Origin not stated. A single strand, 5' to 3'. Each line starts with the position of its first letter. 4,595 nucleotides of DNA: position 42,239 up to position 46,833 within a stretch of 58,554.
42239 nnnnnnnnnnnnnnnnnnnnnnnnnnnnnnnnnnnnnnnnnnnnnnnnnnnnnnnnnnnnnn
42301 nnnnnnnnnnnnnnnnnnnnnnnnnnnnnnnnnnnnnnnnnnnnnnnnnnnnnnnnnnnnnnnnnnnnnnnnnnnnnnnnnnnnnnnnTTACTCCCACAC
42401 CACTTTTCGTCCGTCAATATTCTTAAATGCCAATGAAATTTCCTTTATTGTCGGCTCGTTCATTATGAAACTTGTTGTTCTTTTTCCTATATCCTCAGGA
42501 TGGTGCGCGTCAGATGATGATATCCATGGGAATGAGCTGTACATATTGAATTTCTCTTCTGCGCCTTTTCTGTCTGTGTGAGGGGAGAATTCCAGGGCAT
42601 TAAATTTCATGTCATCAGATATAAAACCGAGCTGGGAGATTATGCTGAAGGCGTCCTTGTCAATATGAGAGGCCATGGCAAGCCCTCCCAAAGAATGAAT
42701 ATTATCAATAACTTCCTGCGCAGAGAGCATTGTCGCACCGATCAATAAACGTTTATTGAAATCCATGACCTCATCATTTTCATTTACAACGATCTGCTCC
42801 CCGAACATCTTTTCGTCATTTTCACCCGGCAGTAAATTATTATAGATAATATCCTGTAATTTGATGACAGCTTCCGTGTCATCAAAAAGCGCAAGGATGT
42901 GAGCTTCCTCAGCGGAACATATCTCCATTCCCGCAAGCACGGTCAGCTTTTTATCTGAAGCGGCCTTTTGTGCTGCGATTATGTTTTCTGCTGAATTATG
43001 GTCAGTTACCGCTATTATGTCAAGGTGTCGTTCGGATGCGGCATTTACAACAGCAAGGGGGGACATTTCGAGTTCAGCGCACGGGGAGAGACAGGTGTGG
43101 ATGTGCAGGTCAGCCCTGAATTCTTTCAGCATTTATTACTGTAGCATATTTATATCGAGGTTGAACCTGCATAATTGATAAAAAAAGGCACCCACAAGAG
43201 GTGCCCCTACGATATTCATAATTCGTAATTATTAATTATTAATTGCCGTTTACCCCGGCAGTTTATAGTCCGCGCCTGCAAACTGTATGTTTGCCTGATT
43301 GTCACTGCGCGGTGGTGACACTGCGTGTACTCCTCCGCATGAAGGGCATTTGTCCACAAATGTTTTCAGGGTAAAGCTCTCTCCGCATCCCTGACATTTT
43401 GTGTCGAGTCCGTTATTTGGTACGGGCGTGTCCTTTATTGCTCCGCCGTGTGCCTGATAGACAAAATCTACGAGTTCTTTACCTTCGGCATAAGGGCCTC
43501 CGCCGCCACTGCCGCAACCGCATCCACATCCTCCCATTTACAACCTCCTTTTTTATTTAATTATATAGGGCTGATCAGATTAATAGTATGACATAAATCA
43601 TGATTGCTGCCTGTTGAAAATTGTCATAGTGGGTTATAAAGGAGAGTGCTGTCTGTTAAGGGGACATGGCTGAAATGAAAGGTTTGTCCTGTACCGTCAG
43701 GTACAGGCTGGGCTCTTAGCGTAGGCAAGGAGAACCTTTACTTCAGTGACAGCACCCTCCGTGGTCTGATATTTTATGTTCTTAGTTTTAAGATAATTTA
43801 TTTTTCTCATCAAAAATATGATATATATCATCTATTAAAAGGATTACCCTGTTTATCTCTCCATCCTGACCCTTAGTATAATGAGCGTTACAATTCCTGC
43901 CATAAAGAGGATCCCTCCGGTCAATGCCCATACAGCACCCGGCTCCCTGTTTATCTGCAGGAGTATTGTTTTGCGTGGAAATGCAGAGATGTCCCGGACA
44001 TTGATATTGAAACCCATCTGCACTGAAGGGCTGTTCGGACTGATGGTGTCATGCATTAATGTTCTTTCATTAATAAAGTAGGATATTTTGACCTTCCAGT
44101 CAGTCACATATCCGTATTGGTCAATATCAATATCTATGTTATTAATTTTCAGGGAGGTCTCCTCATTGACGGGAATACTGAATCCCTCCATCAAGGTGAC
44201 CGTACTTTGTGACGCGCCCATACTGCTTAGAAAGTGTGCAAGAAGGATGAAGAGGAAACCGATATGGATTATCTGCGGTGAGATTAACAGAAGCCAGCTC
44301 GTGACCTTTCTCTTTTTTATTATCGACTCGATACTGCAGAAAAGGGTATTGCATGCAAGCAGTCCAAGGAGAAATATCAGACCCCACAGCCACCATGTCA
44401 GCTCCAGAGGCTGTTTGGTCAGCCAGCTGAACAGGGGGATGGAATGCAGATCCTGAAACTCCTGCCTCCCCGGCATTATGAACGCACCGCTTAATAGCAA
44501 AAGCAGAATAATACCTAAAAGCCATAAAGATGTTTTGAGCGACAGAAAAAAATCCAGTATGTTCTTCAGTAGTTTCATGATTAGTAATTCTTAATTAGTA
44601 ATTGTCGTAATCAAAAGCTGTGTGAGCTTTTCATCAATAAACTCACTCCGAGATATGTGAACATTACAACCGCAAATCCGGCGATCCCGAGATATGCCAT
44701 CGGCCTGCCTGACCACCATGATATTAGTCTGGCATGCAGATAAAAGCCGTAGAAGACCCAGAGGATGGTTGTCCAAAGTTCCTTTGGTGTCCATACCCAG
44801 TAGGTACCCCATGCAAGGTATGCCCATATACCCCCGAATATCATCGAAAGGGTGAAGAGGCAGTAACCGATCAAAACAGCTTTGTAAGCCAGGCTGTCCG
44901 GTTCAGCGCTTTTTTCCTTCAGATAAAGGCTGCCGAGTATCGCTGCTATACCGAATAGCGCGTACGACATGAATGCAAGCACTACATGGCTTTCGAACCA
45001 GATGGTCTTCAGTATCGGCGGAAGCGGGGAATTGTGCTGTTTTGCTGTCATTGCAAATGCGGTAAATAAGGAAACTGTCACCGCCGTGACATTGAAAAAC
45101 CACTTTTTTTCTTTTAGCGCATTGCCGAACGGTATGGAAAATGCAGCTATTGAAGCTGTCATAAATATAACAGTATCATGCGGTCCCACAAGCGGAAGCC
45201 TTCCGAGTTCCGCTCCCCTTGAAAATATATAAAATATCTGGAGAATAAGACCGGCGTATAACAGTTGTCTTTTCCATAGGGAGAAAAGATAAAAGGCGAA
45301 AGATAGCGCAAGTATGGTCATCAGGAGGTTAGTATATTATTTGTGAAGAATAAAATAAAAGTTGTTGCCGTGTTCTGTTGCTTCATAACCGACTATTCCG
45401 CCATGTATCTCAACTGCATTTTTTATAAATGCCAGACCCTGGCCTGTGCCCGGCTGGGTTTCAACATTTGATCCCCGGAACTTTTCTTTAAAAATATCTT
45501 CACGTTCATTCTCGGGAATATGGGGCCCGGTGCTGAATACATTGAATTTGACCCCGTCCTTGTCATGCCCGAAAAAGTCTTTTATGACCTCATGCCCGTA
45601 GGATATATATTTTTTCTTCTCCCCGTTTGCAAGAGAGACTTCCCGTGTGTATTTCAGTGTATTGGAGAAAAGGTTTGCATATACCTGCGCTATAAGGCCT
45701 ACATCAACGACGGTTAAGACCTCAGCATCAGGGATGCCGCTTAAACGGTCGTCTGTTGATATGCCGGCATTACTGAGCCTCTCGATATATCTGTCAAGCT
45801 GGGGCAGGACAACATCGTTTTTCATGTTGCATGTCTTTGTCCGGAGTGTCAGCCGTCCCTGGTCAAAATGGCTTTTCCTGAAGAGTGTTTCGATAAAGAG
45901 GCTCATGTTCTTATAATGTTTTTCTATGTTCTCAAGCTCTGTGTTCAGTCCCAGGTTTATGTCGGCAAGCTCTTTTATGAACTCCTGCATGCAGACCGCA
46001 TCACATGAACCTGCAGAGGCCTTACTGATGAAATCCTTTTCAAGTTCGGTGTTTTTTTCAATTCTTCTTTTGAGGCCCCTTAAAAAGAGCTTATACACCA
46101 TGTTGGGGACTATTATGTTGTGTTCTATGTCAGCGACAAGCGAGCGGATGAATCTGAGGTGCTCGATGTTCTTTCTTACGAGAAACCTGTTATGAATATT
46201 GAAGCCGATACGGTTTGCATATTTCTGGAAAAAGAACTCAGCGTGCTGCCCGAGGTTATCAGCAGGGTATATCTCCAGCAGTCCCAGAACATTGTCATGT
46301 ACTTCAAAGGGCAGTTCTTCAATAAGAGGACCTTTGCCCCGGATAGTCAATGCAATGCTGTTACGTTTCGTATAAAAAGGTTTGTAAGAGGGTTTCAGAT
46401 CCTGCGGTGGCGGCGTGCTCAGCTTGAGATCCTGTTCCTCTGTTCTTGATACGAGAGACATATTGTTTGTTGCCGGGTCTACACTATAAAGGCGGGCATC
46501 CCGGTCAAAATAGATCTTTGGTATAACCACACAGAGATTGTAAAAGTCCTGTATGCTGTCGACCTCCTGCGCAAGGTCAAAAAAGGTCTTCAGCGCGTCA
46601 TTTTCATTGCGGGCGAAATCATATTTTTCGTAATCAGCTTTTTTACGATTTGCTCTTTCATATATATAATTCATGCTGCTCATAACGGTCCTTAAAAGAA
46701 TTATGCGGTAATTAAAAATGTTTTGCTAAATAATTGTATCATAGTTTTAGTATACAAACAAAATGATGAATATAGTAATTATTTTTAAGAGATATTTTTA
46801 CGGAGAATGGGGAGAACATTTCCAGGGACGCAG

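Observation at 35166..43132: HydABC/Bfu-style flavin-FeS operon without a recognisable catalytic subunit, led by four signalling-type genes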

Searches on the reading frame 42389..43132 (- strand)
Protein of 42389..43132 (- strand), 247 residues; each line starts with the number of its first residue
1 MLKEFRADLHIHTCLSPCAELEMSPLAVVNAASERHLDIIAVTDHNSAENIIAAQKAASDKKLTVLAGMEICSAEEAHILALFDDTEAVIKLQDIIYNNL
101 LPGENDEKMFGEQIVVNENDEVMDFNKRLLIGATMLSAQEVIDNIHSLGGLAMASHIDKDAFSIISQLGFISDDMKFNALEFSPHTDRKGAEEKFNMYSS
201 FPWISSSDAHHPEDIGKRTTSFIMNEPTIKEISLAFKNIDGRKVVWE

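Call 3: search_protein_families(library=pfam, proteins=[window:42389-43132:-], max_evalue=0.01)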
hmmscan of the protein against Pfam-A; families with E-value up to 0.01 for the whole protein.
window:42389-43132:- (247 aa): 2 families
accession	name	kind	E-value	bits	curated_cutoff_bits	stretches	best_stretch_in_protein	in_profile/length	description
PF02811.25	PHP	-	1.3e-09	39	26.4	1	8-97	1-93/164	PHP domain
PF13263.12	PHP_C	-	3.4e-05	23.7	21.3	1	200-234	15-49/56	PHP-associated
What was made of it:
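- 42389..43132 (-): PHP-family phosphoesterase (247 aa), translationally coupled to the GHKL gene (TAATG). PHP 39 bits plus PHP_C (call 3).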

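Call 4: search_protein_families(library=ncbifam, proteins=[window:42389-43132:-], max_evalue=0.01)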
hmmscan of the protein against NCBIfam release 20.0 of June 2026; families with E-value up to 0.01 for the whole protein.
window:42389-43132:- (247 aa): 14 families
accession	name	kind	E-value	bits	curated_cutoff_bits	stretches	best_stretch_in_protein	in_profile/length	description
NF045780.1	TrlF_fam_ATP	equivalog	8.5e-19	67.8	350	1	5-220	6-248/944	TrlF family AAA-like ATPase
NF038032.1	CehA_McbA_metalo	domain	2.1e-14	53.7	80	1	6-217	4-188/315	CehA/McbA family metallohydrolase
NF045781.1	Spaf1101_AAA_ATP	equivalog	1.2e-10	40.5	475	1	28-240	97-300/836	Spaf_1101 family AAA-like ATPase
NF042955.1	Ppl_antiphage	equivalog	2.4e-10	39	1000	1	5-236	5-232/882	anti-phage protein Ppl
NF047791.1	RNaseRnm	equivalog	8.6e-10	38.3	375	1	7-87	3-85/275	RNase RNM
NF041577.1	nside_bi_sphtase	equivalog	3.5e-09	36.2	400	1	6-82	3-79/276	3',5'-nucleoside bisphosphate phosphatase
TIGR01405.1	polC_Gram_pos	equivalog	5.5e-06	24.3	1043.45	1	3-80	101-177/1211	DNA polymerase III subunit alpha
NF004225.0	PRK05672.1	subfamily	0.00013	20.2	939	1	24-104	23-107/1047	error-prone DNA polymerase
NF004981.0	PRK06361.1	equivalog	0.00015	21.2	117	1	7-79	2-79/217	histidinol phosphate phosphatase domain-containing protein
NF001688.0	PRK00448.1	equivalog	0.00027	18.6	873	1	4-81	336-412/1445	PolC-type DNA polymerase III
TIGR01856.1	hisJ_fam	subfamily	0.0011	18.7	90.2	0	8-58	2-50/252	histidinol-phosphatase HisJ family protein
NF005596.0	PRK07328.1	subfamily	0.0023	17.3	202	0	7-48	4-43/269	histidinol-phosphatase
NF041661.1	Cycl_ph_dihydrol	equivalog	0.0051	16.2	500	0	8-73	1-63/259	phosphoribosyl 1,2-cyclic phosphate 1,2-diphosphodiesterase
NF006702.0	PRK09248.1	domain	0.0058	16.1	264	0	5-47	3-43/246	PHP domain-containing protein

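Call 53: search_solved_structures(query=window:42389-43132:-, max_evalue=0.01, show_alignments=1)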
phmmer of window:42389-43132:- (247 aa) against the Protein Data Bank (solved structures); distinct sequences matched with E-value up to 0.01: 4.
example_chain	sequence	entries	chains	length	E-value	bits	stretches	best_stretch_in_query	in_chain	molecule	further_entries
5zb8_A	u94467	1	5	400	5.6e-05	26.2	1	137-245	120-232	PfuEndoQ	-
7k31_A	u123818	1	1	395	0.00027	24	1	137-245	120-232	Endonuclease Q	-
7k30_A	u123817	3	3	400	0.00028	23.9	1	137-245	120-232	Endonuclease Q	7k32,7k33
7ug9_A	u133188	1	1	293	0.0027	20.7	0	8-80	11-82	5'-3' exoribonuclease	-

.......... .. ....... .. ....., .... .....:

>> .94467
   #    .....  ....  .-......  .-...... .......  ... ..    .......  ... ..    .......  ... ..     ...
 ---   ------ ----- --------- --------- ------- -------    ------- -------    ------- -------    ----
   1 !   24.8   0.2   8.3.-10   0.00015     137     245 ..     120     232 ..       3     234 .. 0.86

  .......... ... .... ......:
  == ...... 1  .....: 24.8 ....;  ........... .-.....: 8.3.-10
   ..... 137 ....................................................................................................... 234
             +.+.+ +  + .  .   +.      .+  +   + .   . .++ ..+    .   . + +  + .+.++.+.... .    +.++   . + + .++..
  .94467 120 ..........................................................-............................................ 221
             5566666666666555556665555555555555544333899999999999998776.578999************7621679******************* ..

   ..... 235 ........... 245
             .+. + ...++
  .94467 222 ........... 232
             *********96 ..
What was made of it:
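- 42389..43132 (-): Weak similarity to EndoQ and RNase AM only (call 53).
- Tried and rejected: A protein-phosphatase role is therefore not supported by homology (call 53).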

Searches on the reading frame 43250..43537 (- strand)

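Call 3: search_protein_families(library=pfam, proteins=[window:43250-43537:-], max_evalue=0.01)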
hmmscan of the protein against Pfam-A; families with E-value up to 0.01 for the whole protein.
window:43250-43537:- (95 aa): 3 families
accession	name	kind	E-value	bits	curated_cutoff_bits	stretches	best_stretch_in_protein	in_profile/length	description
PF13717.11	Zn_ribbon_4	-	0.0012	19.2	30.3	0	33-56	13-36/36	zinc-ribbon domain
PF21349.2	RUBY_RBDX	-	0.0019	18.1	26.5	1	47-68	2-23/30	Rubrerythrin, rubredoxin-like domain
PF01155.25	HypA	-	0.0044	17.5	28.9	1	44-71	69-96/112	Hydrogenase/urease nickel incorporation, metallochaperone, hypA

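Call 4: search_protein_families(library=ncbifam, proteins=[window:43250-43537:-], max_evalue=0.01)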
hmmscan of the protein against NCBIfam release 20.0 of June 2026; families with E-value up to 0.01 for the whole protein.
window:43250-43537:- (95 aa): 1 family
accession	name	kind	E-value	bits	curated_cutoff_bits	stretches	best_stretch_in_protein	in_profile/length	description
TIGR00100.1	hypA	equivalog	0.0081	16.2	88.1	1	44-71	69-97/116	hydrogenase maturation nickel metallochaperone HypA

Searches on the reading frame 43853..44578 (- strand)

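Call 26: search_protein_families(library=pfam, proteins=[window:43853-44578:-], max_evalue=0.001)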
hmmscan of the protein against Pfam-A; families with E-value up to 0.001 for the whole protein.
window:43853-44578:- (241 aa): 1 family
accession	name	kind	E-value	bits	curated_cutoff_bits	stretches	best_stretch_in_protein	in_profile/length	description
PF05140.19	ResB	-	0.0004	19.8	24.6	0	202-236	417-451/486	ResB-like family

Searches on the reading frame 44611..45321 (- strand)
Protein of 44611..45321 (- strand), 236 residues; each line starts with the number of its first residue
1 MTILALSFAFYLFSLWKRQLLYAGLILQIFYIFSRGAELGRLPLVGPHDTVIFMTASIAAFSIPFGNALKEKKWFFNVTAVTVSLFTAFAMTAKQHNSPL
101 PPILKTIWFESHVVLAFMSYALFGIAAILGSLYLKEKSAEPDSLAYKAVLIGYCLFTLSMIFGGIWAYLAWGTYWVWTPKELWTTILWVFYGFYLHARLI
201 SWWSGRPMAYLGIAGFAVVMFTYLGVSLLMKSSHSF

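Call 26: search_protein_families(library=pfam, proteins=[window:44611-45321:-], max_evalue=0.001)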
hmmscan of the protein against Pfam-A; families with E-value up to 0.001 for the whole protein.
window:44611-45321:- (236 aa): 1 family
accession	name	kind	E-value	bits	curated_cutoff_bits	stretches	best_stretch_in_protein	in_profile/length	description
PF01578.25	Cytochrom_C_asm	-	1.7e-36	126.3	29.9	1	52-231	9-209/212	Cytochrome C assembly protein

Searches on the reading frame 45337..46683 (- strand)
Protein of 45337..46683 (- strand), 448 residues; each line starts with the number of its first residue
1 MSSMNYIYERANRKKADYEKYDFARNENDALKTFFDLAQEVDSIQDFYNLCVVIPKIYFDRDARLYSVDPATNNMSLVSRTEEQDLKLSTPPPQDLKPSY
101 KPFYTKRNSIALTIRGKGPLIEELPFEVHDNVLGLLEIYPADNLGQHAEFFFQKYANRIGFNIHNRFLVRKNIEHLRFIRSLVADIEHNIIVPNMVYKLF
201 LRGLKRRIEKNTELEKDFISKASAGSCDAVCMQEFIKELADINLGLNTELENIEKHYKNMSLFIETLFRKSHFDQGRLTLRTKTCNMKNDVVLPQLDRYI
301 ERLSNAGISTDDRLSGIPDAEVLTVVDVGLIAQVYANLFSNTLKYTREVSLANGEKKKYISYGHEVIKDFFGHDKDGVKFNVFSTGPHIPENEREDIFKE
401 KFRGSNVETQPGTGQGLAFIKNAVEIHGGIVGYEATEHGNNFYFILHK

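Call 26: search_protein_families(library=pfam, proteins=[window:45337-46683:-], max_evalue=0.001)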
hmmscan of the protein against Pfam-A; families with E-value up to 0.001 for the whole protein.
window:45337-46683:- (448 aa): 1 family
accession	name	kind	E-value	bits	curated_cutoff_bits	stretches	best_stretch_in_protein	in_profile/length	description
PF02518.31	HATPase_c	-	5.3e-11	43.4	26.4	1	330-446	5-107/111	Histidine kinase-, DNA gyrase B-, and HSP90-like ATPase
